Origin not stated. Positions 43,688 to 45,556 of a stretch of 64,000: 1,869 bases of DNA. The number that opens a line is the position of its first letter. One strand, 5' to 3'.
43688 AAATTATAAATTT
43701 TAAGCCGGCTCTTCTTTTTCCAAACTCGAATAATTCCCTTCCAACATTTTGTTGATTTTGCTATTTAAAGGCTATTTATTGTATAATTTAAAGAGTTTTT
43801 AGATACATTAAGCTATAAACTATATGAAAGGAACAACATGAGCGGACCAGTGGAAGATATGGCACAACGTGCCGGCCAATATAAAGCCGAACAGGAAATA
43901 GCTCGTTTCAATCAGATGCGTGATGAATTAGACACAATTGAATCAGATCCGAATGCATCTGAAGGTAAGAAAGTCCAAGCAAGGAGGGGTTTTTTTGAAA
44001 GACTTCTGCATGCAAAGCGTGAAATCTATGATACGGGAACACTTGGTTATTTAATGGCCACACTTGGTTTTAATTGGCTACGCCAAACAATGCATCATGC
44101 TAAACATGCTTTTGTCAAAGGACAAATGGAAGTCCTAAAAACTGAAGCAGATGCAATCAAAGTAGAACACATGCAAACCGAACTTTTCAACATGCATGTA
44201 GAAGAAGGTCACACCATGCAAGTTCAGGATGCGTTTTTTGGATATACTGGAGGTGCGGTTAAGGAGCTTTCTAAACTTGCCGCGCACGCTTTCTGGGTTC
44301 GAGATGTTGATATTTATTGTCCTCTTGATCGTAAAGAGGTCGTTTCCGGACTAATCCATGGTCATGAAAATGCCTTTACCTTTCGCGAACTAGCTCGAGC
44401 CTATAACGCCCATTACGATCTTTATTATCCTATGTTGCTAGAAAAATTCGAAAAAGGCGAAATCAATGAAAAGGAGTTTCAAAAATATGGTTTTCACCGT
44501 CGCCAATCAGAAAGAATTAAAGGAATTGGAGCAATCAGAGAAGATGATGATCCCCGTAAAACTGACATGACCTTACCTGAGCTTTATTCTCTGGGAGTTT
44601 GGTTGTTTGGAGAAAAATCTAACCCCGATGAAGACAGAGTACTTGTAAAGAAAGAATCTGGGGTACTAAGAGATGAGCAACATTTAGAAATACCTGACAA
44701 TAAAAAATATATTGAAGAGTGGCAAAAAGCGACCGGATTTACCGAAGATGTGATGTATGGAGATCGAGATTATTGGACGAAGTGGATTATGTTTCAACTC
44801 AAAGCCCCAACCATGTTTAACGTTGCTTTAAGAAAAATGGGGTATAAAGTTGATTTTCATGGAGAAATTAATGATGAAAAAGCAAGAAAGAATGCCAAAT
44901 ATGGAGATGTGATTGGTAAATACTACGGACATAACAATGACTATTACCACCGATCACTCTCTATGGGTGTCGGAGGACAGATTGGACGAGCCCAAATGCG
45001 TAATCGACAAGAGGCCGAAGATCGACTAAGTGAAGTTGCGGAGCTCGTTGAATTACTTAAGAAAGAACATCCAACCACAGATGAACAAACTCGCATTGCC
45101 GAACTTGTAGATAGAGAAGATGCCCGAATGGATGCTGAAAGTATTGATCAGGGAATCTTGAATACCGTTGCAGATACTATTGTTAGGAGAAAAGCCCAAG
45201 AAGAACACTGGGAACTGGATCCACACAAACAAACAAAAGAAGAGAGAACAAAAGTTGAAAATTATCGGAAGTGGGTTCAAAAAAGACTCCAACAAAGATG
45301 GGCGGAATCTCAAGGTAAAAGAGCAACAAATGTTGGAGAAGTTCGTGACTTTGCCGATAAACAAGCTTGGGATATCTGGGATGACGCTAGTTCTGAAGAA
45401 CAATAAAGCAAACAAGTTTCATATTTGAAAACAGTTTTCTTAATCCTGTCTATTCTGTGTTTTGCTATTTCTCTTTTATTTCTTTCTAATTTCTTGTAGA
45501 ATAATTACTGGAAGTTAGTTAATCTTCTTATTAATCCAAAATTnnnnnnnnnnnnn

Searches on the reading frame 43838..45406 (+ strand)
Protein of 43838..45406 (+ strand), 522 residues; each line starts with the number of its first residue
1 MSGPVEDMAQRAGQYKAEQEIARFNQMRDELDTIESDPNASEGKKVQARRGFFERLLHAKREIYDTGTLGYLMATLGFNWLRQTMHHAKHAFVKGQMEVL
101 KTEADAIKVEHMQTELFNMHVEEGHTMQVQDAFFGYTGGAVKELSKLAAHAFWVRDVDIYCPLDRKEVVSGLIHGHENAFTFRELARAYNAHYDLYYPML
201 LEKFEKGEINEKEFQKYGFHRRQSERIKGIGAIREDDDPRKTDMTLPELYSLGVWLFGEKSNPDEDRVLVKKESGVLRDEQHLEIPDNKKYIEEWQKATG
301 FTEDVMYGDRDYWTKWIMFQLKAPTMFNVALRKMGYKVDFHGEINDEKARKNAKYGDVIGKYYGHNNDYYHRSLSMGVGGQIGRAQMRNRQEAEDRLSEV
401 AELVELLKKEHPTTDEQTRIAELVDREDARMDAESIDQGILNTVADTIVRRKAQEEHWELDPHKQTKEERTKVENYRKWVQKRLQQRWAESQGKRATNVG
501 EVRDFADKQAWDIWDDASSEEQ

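Call 5: search_protein_families(library=pfam, proteins=[window:43838-45406:+], max_evalue=0.01)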
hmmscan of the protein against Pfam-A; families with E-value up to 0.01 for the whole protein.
window:43838-45406:+ (522 aa): 0 families

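Call 29: search_protein_families(library=ncbifam, proteins=[window:43838-45406:+], max_evalue=0.01)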
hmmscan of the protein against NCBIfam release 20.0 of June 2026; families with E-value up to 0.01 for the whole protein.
window:43838-45406:+ (522 aa): 0 families

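Call 62: search_protein_families(library=pfam, proteins=[window:43838-45406:+], max_evalue=10)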
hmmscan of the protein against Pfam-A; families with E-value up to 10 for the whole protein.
window:43838-45406:+ (522 aa): 0 families
